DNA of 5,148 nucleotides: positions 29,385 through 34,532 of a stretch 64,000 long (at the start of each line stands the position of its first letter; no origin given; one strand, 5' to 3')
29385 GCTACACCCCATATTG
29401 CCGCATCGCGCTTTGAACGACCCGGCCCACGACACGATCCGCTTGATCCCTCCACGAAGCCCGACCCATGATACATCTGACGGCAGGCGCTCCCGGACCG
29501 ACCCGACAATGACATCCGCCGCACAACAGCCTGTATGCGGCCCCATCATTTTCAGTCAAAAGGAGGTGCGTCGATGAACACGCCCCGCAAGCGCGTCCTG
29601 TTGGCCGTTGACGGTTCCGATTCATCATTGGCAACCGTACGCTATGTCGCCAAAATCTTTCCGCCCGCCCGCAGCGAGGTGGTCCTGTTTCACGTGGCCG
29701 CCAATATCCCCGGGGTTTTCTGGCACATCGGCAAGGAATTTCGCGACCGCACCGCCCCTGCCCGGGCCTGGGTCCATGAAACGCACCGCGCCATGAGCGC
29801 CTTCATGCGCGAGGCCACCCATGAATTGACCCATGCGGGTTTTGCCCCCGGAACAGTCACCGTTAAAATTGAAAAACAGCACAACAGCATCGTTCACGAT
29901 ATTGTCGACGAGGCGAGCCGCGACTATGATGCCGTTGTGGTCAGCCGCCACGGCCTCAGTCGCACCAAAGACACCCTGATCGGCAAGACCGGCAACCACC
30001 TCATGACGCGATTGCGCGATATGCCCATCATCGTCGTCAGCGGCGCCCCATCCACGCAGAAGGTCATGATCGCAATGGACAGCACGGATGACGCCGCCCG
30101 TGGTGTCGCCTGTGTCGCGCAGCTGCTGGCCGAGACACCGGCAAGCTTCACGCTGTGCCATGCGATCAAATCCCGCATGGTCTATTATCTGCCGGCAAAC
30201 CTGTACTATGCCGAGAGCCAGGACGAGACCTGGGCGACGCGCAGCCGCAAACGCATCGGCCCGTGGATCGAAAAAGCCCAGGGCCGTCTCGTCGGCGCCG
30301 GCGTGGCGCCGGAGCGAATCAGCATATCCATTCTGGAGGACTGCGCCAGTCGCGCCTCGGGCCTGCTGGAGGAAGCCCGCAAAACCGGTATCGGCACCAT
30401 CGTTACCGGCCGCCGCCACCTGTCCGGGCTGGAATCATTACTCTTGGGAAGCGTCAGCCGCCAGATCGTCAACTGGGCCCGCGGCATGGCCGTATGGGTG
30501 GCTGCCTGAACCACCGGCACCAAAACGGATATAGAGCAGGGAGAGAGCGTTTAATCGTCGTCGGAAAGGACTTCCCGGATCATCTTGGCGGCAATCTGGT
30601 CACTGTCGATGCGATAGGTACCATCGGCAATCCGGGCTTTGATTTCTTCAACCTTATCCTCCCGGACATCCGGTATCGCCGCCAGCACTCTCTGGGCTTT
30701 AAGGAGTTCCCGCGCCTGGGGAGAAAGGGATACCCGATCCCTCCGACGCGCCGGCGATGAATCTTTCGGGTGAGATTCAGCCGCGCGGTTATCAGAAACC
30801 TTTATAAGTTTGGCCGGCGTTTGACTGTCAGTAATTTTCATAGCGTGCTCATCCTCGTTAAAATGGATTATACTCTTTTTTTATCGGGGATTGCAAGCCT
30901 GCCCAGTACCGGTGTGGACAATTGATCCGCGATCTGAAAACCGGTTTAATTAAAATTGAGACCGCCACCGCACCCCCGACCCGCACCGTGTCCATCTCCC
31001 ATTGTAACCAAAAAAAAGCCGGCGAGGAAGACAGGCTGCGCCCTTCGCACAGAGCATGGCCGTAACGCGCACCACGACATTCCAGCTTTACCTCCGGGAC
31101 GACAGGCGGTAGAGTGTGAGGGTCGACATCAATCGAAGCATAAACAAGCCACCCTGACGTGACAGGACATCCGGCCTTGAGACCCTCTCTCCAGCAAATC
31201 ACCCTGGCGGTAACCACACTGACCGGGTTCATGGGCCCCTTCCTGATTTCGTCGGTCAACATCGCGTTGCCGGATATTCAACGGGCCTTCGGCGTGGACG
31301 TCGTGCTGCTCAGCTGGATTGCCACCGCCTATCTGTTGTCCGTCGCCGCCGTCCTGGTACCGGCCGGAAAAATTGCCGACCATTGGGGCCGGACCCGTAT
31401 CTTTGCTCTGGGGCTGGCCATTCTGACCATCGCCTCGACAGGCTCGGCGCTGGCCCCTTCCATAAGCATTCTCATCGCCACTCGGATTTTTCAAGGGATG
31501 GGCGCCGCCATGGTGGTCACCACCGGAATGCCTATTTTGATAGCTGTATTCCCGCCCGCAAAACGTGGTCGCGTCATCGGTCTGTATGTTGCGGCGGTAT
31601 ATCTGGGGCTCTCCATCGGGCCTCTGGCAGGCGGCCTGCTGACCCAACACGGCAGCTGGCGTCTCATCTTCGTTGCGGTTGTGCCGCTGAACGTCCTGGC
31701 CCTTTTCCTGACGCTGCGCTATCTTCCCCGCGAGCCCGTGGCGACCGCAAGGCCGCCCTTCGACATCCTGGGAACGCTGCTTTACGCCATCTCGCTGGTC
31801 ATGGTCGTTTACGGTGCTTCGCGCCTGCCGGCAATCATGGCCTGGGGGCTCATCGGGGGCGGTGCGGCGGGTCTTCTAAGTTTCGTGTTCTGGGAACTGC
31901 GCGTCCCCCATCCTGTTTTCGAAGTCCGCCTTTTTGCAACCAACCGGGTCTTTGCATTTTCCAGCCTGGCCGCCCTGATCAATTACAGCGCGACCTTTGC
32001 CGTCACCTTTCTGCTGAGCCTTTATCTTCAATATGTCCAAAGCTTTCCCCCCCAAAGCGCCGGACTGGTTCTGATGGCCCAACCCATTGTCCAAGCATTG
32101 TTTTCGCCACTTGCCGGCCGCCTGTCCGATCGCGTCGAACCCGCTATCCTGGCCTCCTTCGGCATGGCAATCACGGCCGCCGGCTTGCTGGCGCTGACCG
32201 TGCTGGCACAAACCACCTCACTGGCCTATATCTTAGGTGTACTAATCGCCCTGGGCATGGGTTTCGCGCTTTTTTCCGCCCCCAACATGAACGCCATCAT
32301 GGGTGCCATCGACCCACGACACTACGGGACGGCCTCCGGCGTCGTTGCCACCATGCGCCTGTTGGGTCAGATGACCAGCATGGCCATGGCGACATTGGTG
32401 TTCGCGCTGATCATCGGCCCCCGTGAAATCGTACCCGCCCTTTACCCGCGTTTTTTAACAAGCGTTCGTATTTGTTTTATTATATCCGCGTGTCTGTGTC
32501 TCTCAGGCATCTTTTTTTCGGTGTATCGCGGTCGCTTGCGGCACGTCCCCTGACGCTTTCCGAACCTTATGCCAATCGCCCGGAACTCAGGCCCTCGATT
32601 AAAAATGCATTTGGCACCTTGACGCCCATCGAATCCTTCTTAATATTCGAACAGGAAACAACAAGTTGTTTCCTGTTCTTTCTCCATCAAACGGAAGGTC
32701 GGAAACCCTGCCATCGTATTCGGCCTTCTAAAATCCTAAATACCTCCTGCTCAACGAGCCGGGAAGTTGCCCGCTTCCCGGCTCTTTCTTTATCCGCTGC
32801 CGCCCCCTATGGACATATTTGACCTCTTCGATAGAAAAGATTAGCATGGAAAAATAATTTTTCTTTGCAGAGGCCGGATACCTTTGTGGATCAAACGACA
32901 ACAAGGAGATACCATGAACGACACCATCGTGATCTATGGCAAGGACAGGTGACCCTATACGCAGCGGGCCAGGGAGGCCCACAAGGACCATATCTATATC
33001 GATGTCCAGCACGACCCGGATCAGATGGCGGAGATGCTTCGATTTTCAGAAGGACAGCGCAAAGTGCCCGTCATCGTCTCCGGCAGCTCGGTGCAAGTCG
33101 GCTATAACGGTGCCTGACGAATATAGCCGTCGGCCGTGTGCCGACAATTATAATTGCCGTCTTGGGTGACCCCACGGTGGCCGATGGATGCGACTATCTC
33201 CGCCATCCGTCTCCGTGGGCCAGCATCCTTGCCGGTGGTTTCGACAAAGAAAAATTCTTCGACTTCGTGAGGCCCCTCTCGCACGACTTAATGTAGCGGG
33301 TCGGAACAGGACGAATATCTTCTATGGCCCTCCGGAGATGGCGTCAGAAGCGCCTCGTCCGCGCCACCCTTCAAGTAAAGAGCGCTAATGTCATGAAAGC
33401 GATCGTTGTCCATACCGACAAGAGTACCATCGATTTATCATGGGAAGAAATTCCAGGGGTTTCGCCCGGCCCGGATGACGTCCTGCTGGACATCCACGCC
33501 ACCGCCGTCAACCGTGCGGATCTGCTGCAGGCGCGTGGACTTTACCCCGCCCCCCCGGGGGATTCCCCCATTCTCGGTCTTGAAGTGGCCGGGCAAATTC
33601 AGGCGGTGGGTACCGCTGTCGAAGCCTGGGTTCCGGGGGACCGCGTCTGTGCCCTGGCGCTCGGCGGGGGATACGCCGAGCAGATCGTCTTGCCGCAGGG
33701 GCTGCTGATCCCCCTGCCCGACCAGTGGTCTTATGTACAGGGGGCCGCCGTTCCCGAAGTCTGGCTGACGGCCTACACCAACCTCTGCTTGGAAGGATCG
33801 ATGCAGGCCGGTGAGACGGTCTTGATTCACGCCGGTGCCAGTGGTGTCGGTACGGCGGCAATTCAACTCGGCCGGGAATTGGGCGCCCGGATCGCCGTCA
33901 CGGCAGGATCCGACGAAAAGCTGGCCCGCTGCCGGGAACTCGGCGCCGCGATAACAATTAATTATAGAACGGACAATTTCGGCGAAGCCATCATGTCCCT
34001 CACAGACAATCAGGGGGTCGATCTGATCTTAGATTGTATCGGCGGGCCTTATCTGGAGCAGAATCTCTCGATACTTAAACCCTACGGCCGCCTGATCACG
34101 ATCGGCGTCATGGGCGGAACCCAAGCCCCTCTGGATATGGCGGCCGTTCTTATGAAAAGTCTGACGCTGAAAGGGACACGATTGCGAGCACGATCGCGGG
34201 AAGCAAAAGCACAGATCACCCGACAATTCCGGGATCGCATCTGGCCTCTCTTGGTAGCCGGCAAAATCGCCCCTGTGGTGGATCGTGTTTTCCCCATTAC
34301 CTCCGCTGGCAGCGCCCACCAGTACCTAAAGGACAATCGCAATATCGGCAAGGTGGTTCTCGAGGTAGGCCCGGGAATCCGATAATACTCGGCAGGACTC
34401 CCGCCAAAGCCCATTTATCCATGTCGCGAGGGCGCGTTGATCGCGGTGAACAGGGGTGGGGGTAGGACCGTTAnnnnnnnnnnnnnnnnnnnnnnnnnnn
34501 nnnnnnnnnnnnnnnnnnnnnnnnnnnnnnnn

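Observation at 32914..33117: Candidate selenoprotein: glutaredoxin-like ORF with TGA at the first active-site Cys position and a downstream SECIS-like hairpin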

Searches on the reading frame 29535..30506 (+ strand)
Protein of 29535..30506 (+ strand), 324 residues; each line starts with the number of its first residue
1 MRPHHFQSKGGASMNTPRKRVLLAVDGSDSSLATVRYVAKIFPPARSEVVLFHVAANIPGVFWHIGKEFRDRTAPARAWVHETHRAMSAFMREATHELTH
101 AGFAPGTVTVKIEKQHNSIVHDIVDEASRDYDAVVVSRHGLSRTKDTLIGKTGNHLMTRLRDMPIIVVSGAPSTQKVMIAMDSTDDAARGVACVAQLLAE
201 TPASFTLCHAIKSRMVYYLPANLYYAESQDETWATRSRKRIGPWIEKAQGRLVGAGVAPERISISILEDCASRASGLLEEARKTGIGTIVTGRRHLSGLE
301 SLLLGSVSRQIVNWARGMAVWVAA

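Call 44: search_protein_families(library=pfam, proteins=[window:29535-30506:+], max_evalue=0.00001)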
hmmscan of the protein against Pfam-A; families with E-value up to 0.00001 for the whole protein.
window:29535-30506:+ (324 aa): 1 family
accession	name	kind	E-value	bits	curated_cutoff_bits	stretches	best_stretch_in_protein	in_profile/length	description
PF00582.32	Usp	-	5.9e-23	82.4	24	2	175-313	3-131/141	Universal stress protein family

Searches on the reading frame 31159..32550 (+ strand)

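Call 44: search_protein_families(library=pfam, proteins=[window:31159-32550:+], max_evalue=0.00001)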
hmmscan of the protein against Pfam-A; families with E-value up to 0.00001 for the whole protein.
window:31159-32550:+ (464 aa): 1 family
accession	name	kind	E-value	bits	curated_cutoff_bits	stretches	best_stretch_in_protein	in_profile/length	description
PF07690.21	MFS_1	-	2.8e-66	224.2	33.4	2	21-405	3-344/347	Major Facilitator Superfamily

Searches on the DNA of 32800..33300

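Call 11: search_rna_families(source=window, start=32800, end=33300, threshold=evalue, max_evalue=10, show_alignments=3)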
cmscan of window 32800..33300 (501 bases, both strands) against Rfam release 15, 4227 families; matches with E-value up to 10: 1.
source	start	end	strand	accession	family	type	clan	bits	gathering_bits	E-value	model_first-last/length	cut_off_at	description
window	33077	33260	+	RF02423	Bp1_781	Gene; sRNA;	-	17.5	80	0.024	1-230/230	no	Burkholderia sRNA Bp1_Cand871_SIPHT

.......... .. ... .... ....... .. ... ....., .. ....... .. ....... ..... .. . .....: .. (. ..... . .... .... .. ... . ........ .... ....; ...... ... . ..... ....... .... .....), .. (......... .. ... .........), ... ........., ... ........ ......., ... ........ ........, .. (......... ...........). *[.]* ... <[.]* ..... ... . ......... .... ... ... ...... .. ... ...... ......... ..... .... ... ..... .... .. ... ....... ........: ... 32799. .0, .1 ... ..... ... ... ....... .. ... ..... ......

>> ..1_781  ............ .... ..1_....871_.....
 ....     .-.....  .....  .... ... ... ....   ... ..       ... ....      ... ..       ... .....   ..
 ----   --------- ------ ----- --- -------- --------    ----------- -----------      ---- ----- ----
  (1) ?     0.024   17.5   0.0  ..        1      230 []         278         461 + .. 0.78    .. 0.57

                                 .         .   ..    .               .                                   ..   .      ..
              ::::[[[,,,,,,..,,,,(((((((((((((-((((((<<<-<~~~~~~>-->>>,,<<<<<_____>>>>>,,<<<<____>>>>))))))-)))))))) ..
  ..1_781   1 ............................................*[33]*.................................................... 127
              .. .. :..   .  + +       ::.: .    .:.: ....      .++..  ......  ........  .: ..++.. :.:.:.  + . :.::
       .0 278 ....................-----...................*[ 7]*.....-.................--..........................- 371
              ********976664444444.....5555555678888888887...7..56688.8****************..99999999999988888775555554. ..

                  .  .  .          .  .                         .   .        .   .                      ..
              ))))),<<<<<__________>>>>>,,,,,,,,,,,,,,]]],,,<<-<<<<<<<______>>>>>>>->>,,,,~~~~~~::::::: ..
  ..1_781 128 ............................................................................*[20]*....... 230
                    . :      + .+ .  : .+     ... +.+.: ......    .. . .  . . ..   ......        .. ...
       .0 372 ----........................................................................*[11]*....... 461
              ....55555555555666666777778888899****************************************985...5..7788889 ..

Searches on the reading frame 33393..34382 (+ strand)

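Call 44: search_protein_families(library=pfam, proteins=[window:33393-34382:+], max_evalue=0.00001)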
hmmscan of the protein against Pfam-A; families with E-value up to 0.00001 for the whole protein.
window:33393-34382:+ (330 aa): 3 families
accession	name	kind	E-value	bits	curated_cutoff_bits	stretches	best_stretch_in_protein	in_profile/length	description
PF00107.32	ADH_zinc_N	-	1.7e-29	102.8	31.8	1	151-269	1-119/129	Zinc-binding dehydrogenase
PF13602.12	ADH_zinc_N_2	-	1.6e-24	87.8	27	1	183-323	1-134/134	Zinc-binding dehydrogenase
PF08240.17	ADH_N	-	3.2e-15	56.7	23.5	1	26-110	1-104/104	Alcohol dehydrogenase GroES-like domain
